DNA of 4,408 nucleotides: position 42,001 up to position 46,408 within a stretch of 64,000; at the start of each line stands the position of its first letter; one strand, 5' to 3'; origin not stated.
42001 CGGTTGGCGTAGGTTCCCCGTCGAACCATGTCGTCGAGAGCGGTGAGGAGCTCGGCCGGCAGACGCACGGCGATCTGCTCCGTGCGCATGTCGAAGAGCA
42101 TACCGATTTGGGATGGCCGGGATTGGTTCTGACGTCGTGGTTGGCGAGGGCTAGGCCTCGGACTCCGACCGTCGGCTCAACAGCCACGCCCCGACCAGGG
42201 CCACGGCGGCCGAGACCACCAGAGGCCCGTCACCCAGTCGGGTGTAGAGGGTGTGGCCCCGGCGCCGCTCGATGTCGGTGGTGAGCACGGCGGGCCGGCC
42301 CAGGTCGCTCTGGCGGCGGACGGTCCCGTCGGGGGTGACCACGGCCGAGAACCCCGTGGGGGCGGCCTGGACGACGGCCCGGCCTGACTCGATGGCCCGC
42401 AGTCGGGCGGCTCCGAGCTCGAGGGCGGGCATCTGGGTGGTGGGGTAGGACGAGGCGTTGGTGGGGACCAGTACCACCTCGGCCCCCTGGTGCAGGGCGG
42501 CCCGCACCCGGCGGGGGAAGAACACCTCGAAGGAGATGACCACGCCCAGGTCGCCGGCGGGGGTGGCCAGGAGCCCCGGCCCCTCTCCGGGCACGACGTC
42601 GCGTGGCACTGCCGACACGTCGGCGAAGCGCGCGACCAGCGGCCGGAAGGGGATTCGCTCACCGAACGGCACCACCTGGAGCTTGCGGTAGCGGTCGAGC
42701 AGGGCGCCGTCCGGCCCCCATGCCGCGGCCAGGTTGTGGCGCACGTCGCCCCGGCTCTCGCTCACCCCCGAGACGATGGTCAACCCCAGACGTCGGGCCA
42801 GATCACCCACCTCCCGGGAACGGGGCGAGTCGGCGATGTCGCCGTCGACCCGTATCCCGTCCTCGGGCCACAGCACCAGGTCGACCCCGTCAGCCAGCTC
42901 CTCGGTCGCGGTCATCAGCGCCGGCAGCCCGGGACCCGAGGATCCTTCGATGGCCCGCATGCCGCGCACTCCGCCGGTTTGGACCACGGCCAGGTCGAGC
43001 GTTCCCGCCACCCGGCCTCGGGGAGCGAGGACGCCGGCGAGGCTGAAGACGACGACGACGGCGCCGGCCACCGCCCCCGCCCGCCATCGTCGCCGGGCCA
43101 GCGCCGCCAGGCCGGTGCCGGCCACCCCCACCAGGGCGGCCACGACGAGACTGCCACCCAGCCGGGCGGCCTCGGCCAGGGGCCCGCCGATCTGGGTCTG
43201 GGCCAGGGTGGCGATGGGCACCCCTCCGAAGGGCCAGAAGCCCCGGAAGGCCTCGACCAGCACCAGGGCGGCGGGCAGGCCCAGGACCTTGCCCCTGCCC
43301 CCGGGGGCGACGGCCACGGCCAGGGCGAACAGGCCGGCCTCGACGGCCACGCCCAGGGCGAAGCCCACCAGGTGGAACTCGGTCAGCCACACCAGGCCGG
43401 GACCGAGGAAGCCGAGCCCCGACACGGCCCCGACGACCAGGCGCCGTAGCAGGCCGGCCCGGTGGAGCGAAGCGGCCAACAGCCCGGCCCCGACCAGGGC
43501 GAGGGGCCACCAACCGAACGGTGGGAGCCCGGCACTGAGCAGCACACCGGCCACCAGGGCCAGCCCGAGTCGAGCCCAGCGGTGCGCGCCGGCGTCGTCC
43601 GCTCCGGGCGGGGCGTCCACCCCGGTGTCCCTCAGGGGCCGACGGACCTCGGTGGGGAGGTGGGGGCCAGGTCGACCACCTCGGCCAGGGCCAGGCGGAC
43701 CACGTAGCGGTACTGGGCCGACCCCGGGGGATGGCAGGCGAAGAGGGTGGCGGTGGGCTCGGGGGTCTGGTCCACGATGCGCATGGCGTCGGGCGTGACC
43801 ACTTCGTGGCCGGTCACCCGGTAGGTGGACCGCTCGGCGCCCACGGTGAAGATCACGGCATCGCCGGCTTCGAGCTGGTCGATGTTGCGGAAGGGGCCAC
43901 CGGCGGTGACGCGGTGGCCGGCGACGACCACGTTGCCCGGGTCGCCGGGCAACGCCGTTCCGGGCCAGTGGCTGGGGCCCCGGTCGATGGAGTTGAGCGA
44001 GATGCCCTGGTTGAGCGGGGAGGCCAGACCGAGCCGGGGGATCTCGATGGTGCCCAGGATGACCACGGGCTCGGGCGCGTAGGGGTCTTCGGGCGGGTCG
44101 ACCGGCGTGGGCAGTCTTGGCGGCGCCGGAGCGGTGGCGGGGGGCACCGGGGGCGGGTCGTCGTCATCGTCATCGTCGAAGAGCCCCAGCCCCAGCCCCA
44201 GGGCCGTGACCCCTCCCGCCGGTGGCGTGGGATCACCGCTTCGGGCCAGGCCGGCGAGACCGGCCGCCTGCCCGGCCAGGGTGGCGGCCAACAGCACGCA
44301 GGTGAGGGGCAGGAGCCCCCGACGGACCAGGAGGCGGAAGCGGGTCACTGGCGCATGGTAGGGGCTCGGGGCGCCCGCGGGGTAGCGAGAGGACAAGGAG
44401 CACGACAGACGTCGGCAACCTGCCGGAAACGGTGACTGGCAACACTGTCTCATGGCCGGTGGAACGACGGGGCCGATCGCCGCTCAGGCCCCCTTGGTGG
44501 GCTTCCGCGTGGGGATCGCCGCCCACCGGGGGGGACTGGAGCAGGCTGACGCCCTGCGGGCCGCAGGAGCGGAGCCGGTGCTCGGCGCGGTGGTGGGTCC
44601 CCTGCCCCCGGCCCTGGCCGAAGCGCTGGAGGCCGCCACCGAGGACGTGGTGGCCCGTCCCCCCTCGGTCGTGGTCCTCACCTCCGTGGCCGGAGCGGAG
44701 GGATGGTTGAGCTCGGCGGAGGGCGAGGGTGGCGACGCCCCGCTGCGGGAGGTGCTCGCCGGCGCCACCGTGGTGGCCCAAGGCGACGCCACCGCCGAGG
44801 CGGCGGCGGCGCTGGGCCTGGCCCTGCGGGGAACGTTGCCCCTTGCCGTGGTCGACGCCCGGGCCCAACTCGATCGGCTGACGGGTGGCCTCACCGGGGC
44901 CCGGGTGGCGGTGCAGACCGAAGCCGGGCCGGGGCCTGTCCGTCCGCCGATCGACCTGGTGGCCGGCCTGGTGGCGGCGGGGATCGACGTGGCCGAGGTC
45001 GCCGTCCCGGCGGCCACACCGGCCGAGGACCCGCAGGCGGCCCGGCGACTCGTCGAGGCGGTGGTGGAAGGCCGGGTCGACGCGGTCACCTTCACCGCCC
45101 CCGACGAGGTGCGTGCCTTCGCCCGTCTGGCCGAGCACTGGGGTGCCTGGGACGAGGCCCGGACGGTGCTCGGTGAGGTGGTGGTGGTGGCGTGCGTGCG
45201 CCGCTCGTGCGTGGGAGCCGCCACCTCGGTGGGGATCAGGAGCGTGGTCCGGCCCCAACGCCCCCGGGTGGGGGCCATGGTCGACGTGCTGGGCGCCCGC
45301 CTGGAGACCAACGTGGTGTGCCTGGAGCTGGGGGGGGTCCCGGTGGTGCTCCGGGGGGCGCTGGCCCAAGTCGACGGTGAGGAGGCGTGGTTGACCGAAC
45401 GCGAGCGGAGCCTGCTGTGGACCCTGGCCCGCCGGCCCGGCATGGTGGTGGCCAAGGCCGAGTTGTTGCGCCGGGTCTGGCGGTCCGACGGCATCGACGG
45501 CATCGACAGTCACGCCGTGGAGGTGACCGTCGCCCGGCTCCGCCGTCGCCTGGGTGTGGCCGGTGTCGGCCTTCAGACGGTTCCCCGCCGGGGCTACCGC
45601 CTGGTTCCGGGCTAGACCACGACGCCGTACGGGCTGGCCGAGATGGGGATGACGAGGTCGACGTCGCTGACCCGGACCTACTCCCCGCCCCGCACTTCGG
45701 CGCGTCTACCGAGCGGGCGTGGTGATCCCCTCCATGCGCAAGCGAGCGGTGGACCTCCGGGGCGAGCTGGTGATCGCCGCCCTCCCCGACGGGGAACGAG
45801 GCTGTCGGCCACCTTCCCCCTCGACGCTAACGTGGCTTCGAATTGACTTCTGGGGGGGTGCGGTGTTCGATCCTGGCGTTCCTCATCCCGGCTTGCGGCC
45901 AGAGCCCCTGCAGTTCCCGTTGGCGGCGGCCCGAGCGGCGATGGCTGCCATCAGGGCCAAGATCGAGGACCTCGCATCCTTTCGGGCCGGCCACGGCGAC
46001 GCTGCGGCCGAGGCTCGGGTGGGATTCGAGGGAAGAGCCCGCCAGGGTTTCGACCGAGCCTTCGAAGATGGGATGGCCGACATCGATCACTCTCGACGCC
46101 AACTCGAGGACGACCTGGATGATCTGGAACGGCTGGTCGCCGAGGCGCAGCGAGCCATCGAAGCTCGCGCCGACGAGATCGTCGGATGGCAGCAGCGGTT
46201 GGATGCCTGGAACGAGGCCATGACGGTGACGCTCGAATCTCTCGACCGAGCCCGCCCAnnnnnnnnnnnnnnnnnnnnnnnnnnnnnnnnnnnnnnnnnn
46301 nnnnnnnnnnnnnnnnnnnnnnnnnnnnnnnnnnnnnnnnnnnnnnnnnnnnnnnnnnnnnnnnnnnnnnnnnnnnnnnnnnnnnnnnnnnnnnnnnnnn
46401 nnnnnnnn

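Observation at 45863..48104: Lower-GC three-gene cassette: helical WXG-like protein, modular toxin-like protein and acidic putative immunity protein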

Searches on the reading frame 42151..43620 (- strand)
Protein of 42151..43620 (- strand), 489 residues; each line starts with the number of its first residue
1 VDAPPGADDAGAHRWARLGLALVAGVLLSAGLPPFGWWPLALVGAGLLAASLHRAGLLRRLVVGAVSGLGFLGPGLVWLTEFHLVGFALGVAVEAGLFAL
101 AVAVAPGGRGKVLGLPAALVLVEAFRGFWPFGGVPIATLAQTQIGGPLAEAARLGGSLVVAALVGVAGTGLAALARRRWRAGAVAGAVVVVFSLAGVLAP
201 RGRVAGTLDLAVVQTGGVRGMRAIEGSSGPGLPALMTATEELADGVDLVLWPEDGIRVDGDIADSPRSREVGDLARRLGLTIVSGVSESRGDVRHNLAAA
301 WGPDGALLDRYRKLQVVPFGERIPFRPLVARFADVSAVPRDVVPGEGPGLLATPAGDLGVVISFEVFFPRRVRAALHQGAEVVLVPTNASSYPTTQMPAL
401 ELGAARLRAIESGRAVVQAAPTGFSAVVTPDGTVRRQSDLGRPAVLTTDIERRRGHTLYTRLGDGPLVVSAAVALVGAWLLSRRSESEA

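Call 31: search_protein_families(library=pfam, proteins=[window:42151-43620:-], max_evalue=0.001)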
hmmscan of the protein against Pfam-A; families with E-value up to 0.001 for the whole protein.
window:42151-43620:- (489 aa): 2 families
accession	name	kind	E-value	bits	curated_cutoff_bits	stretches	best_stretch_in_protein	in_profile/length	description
PF20154.4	LNT_N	-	2.8e-19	70.3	27.1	1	24-167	1-156/159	Apolipoprotein N-acyltransferase N-terminal domain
PF00795.27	CN_hydrolase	-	4.1e-19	69.4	23.2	1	230-452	16-248/256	Carbon-nitrogen hydrolase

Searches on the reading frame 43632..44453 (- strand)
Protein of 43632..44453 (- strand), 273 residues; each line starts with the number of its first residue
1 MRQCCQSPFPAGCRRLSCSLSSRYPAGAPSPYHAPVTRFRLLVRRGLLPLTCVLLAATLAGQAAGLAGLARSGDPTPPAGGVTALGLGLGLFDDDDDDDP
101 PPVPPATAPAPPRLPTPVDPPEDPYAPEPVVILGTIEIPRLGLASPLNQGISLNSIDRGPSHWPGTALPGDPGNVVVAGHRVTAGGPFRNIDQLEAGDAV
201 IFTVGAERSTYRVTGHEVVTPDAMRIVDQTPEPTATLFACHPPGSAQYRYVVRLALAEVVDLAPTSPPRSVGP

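Call 31: search_protein_families(library=pfam, proteins=[window:43632-44453:-], max_evalue=0.001)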
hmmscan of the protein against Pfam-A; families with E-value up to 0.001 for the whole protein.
window:43632-44453:- (273 aa): 1 family
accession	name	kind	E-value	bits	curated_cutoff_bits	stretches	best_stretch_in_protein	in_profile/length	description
PF04203.18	Sortase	-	1.2e-27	96.5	26.6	1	136-254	1-122/125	Sortase domain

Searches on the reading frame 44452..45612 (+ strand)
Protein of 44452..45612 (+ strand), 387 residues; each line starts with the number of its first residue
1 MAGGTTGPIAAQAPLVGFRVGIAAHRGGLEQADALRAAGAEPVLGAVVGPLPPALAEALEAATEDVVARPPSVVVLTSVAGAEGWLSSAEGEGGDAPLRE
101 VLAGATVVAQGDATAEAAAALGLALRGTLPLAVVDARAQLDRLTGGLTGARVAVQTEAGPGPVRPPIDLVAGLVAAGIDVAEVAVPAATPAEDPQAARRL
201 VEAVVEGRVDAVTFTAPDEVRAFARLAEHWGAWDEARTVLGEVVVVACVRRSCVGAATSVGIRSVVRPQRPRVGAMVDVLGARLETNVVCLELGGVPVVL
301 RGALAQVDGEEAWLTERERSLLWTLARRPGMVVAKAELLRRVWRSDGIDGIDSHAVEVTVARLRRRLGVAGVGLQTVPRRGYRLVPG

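Call 31: search_protein_families(library=pfam, proteins=[window:44452-45612:+], max_evalue=0.001)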
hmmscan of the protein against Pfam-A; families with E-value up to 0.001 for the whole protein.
window:44452-45612:+ (387 aa): 2 families
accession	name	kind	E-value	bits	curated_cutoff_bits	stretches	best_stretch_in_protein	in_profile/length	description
PF02602.20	HEM4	-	1.7e-17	63.8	27.5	1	32-277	4-230/231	Uroporphyrinogen-III synthase HemD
PF00486.34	Trans_reg_C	-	2.9e-16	59.7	26.2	1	309-384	1-77/77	Transcriptional regulatory protein, C terminal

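Call 41: find_related_loci(query=window:44452-45612:+, collection=genome_contigs, flank=10000)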
Query window:44452-45612:+ (387 aa) in genome_contigs; peptide patterns used: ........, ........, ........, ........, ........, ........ (x = any residue, [..] = any of these).
600 stretches matched a pattern (row limit reached: there are more); 2 encode a relative of the query (tblastn E <= 1e-3); 2 distinct loci.
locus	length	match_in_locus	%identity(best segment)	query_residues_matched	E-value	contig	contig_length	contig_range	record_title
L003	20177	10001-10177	38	307-367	8e-8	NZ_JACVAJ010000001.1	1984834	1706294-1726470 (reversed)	Pseudoxanthomonas sp. PXM01 NODE_1_length_1984834_cov_39.959631, whole genome shotgun sequence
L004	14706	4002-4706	27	53-286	2e-6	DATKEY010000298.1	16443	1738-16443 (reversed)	MAG TPA_asm: Candidatus Dormiibacterota bacterium isolate SMAG_U14511 k141_3656538, whole genome shotgun sequence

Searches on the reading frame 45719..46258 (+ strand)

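Call 7: search_protein_families(library=pfam, proteins=[window:45719-46258:+], max_evalue=1)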
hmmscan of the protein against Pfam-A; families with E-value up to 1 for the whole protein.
window:45719-46258:+ (180 aa): 3 families
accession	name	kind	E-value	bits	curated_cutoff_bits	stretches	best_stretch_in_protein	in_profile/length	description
PF20492.3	ERM_helical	-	0.011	16.2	40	1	120-166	72-118/120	Ezrin/radixin/moesin, alpha-helical domain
PF24627.1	PUMA_CC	-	0.019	15.4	30.1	1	121-163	26-68/74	PUMA coiled-coil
PF04102.17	SlyX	-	0.13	13.4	30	1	129-167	15-53/67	SlyX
